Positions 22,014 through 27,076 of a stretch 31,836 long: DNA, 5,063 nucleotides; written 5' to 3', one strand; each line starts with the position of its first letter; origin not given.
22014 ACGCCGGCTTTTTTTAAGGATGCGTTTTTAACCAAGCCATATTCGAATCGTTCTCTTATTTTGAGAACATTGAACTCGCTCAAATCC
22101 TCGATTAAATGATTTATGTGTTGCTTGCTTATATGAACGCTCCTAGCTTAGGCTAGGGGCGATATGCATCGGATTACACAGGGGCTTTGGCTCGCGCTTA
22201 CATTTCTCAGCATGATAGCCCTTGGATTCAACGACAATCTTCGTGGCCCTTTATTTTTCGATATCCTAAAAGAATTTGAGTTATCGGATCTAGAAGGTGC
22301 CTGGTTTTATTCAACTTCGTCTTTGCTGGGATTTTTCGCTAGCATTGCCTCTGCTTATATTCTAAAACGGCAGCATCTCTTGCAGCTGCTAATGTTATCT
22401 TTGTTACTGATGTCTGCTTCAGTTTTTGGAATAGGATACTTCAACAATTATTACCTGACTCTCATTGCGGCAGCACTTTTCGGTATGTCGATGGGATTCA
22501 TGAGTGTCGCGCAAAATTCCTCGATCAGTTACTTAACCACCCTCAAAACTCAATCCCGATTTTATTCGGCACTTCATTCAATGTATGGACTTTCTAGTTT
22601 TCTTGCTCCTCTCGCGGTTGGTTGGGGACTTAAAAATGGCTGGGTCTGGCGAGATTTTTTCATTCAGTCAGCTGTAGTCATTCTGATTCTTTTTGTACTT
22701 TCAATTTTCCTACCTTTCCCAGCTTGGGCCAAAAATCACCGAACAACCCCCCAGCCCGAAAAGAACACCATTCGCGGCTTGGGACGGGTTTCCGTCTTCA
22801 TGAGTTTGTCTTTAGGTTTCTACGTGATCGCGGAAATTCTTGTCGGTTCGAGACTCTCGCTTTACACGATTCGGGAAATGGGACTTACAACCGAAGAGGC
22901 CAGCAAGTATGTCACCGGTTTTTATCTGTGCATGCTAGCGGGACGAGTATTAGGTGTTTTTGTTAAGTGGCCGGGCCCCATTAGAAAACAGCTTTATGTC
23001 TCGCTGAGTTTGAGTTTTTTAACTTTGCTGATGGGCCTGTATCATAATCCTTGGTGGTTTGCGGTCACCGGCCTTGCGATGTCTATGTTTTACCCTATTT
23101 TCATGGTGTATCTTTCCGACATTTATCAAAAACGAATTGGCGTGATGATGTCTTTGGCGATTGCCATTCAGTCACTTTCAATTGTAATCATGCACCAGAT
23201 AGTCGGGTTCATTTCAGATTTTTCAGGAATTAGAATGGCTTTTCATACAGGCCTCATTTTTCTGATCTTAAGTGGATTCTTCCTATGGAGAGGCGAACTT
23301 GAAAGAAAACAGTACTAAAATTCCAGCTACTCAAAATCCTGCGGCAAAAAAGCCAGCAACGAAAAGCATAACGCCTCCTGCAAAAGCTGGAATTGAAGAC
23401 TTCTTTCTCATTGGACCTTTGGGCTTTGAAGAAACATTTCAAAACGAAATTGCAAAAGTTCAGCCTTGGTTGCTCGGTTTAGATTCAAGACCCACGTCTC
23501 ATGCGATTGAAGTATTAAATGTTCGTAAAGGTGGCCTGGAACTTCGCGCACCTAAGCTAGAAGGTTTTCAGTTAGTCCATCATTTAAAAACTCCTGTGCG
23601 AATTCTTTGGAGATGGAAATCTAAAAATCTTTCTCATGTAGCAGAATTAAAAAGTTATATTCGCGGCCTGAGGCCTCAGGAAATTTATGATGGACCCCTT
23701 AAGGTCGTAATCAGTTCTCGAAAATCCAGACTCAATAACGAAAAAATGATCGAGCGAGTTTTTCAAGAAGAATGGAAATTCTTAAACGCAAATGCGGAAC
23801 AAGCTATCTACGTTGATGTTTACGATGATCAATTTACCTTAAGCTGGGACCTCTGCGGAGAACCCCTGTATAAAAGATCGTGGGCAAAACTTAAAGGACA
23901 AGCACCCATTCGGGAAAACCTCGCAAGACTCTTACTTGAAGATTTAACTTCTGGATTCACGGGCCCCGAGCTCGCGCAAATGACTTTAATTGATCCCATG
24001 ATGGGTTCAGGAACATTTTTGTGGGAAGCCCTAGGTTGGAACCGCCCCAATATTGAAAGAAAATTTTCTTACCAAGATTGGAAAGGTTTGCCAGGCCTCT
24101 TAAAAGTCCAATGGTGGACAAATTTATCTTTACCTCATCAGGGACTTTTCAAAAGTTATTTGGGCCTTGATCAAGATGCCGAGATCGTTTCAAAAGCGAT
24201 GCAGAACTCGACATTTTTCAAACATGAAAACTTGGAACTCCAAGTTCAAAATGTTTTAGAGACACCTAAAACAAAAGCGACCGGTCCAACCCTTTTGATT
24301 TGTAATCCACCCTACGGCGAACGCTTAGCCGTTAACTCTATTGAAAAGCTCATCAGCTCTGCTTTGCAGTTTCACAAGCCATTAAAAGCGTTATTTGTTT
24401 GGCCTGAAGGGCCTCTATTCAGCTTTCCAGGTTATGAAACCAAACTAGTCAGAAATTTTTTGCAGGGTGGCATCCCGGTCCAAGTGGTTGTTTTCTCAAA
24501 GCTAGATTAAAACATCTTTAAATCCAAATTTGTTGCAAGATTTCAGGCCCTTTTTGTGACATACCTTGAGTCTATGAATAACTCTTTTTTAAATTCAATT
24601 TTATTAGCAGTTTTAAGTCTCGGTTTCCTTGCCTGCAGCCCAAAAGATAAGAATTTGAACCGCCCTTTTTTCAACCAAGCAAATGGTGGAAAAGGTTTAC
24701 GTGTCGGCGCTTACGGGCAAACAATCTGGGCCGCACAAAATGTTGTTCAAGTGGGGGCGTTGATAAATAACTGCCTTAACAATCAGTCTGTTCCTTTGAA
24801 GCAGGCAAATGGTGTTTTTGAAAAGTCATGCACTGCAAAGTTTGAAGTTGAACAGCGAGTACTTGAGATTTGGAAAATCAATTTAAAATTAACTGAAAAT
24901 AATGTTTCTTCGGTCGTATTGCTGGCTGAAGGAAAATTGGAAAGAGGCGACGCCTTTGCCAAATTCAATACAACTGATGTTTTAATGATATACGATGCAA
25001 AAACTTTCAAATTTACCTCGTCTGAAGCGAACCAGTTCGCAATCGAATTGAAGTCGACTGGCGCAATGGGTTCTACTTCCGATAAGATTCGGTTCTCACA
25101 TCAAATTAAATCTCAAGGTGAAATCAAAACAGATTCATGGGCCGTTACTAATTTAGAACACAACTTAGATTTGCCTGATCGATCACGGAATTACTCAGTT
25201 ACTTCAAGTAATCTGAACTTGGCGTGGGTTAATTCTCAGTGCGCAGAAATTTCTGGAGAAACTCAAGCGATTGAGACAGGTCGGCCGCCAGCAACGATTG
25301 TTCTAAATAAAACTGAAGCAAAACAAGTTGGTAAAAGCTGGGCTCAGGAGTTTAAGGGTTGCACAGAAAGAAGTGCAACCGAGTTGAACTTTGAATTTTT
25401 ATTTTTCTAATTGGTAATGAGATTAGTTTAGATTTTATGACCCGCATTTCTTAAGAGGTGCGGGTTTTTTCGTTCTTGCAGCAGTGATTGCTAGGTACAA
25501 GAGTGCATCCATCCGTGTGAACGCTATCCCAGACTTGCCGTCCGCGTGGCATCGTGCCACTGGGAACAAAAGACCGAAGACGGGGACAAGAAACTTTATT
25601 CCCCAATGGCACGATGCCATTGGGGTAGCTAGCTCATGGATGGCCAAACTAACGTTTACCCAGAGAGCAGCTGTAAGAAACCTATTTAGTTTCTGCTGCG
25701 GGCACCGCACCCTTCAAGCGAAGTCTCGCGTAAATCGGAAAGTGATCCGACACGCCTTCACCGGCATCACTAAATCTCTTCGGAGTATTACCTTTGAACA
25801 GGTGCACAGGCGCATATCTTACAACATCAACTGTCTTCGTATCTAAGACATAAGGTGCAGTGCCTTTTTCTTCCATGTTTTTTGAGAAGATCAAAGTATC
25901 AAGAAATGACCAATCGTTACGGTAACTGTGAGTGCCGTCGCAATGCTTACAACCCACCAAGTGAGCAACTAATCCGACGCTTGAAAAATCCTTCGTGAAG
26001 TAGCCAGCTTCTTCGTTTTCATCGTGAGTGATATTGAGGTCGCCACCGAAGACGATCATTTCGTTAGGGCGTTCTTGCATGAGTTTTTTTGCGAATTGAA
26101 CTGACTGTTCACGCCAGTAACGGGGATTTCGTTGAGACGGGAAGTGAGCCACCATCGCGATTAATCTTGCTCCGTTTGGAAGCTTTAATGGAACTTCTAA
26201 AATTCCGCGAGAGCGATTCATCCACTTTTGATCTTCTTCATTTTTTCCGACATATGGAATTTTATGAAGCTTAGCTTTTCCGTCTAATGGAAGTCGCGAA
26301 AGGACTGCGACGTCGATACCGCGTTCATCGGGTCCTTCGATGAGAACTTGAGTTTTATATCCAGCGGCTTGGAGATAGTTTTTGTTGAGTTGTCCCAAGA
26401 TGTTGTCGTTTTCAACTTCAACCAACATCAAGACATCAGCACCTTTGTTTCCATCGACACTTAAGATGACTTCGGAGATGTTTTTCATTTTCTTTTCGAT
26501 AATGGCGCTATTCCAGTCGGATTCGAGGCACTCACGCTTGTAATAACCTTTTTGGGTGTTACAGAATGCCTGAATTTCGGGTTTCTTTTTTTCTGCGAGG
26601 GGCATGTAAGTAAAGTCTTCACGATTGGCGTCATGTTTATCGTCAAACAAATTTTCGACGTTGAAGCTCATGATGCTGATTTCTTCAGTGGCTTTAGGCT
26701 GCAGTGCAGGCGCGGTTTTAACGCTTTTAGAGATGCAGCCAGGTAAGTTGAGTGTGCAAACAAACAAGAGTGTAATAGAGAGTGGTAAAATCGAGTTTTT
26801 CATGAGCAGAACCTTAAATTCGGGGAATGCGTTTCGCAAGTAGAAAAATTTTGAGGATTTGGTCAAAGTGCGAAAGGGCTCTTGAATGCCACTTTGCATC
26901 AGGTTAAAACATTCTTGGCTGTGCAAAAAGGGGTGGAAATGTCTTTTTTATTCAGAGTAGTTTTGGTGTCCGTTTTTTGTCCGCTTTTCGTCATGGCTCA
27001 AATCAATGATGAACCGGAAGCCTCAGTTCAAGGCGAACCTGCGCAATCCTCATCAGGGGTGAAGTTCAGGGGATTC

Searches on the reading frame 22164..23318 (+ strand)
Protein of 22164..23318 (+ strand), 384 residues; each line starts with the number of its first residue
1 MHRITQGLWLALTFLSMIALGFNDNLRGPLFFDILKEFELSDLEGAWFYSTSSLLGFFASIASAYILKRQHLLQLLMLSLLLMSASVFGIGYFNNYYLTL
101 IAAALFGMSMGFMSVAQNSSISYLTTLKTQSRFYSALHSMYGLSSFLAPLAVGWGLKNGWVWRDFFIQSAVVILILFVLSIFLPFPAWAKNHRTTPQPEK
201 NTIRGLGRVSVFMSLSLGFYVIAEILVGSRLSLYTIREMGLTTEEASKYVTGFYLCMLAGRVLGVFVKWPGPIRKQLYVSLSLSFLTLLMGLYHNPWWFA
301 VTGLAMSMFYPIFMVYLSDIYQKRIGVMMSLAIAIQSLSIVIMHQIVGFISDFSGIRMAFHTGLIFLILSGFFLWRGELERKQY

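Call 11: search_protein_families(library=pfam, proteins=[window:22164-23318:+])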
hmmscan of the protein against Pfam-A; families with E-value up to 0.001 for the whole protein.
window:22164-23318:+ (384 aa): 1 family
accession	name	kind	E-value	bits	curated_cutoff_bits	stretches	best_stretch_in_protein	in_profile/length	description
PF07690.21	MFS_1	-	4.8e-25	88.6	33.4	2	14-298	2-296/347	Major Facilitator Superfamily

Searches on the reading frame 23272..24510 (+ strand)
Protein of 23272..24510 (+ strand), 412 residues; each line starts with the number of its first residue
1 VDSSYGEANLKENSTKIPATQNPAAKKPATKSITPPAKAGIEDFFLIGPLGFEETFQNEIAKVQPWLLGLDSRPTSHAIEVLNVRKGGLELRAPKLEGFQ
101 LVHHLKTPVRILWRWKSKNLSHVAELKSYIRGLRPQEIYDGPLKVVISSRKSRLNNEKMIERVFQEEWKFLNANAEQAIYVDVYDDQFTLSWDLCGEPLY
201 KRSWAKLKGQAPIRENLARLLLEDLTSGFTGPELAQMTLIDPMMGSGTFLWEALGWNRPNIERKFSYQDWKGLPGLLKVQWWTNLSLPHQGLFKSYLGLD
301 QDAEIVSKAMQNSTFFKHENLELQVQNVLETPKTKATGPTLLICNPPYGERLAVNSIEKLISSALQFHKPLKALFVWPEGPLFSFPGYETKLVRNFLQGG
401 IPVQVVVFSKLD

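Call 11: search_protein_families(library=pfam, proteins=[window:23272-24510:+])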
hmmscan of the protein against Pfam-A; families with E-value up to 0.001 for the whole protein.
window:23272-24510:+ (412 aa): 1 family
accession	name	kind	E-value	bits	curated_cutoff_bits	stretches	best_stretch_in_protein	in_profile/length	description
PF01170.24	UPF0020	-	1.8e-14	54.3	22.3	1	202-364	1-148/197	RMKL-like, methyltransferase domain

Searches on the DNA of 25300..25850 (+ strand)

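Call 6: search_rna_families(source=window, start=25300, end=25850, threshold=evalue, max_evalue=10, show_alignments=3)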
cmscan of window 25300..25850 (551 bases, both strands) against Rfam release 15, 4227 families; matches with E-value up to 10: 7.
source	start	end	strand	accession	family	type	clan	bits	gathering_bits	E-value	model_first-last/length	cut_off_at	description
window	25346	25473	+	RF00515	PyrR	Cis-reg;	-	24.6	54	0.36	1-115/115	no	PyrR binding site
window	25549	25617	-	RF04133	MIR2646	Gene; miRNA;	-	22.2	245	0.013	1-256/256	no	MIR2646 microRNA precursor family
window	25362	25477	+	RF00558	L20_leader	Cis-reg; leader;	-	21.3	58.7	0.094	1-127/127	no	Ribosomal protein L20 leader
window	25306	25402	-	RF00616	LhrC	Gene; sRNA;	CL00114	17.3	110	6.3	1-111/111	no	Listeria LhrC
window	25358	25470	+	RF00557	L10_leader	Cis-reg; leader;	-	17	44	2.2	28-129/138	no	Ribosomal protein L10 leader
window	25378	25469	+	RF02701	PsrR1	Gene; sRNA;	-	15.7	42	2.9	1-79/79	no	Photosynthesis regulatory RNA1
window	25316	25335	+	RF02248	Six3os1_3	Gene; lncRNA;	-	9.6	40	7.5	53-75/75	no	Six3os1 conserved region 3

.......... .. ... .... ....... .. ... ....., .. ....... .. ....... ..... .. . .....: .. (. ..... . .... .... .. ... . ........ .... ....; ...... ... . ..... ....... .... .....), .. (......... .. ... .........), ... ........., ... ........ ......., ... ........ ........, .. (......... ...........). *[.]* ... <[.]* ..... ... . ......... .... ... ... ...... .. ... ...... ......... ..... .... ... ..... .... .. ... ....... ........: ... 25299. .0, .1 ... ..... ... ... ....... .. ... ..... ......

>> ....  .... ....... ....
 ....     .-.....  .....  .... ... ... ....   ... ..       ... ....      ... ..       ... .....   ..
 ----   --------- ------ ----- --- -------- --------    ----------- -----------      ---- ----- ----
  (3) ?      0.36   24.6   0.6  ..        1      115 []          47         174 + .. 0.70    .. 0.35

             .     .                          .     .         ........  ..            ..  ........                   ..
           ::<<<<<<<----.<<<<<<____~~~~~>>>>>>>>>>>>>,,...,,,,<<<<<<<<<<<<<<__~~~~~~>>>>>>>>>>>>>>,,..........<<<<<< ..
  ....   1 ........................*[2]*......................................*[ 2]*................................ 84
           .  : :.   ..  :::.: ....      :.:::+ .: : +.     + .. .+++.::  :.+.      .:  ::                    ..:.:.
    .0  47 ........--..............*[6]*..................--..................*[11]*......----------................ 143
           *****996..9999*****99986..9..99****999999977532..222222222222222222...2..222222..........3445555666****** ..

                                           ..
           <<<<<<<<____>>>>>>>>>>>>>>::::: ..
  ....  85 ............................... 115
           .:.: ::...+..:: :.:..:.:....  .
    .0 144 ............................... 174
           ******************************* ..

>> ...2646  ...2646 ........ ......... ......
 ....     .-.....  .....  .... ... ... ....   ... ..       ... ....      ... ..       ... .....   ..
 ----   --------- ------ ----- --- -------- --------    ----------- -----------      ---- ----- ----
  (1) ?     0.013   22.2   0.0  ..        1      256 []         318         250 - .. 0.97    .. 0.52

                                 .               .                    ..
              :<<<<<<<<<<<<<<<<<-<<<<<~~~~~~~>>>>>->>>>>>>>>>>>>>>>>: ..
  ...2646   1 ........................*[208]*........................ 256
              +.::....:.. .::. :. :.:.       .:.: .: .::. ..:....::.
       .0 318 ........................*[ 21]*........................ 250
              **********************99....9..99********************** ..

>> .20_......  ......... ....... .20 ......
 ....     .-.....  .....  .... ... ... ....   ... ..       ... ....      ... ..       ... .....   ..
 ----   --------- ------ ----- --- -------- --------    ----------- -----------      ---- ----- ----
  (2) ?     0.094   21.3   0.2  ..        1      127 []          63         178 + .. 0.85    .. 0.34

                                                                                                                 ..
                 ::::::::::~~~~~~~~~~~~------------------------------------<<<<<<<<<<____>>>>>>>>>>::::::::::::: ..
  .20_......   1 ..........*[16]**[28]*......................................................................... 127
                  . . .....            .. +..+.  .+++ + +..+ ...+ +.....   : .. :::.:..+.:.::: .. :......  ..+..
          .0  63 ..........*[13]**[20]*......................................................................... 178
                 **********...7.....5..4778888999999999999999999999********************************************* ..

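Call 82: search_dna_similar(query=window:25473-25679:+, collection=phages, mode=distant, max_evalue=0.001)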
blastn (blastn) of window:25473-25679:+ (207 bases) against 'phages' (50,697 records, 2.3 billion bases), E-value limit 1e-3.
No match.

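Call 83: search_dna_similar(query=window:25473-25679:+, collection=plasmids, mode=distant, max_evalue=0.001)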
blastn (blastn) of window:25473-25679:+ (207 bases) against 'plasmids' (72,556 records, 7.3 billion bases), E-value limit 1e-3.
No match.

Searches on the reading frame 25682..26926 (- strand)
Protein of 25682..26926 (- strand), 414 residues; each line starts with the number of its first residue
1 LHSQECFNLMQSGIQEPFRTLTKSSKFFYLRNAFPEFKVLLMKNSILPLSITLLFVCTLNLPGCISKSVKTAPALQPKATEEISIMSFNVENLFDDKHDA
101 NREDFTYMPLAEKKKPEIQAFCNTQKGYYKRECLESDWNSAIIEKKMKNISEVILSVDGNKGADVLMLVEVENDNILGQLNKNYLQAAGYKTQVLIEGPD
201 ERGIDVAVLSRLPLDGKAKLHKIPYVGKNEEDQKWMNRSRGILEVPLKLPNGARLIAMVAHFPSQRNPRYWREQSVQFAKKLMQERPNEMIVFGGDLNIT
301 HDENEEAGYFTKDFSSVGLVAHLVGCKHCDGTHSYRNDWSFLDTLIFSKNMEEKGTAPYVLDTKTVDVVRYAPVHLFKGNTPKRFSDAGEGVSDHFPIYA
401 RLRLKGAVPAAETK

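Call 11: search_protein_families(library=pfam, proteins=[window:25682-26926:-])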
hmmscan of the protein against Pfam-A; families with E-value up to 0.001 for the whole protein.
window:25682-26926:- (414 aa): 2 families
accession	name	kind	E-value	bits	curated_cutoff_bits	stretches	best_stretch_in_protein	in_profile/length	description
PF19580.5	Exo_endo_phos_3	-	2e-27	96.5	27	1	136-402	30-309/311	Endonuclease/Exonuclease/phosphatase family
PF03372.29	Exo_endo_phos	-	4.8e-09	36.7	24.5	1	145-305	17-162/225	Endonuclease/Exonuclease/phosphatase family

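Call 20: find_related_loci(query=window:25682-26926:-, collection=genome_contigs, flank=3000)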
Query window:25682-26926:- (414 aa) in genome_contigs; peptide patterns used: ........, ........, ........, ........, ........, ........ (x = any residue, [..] = any of these).
122 stretches matched a pattern; 2 encode a relative of the query (tblastn E <= 1e-3); 2 distinct loci.
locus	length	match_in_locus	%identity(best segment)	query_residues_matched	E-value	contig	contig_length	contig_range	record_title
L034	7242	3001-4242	91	1-414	0e+0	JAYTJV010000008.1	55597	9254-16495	MAG: Pseudobdellovibrionaceae bacterium isolate GFS_3043 GFS_3043_7, whole genome shotgun sequence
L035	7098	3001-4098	51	38-406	1e-123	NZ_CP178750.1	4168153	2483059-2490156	Bdellovibrio sp. HCB-110 chromosome, complete genome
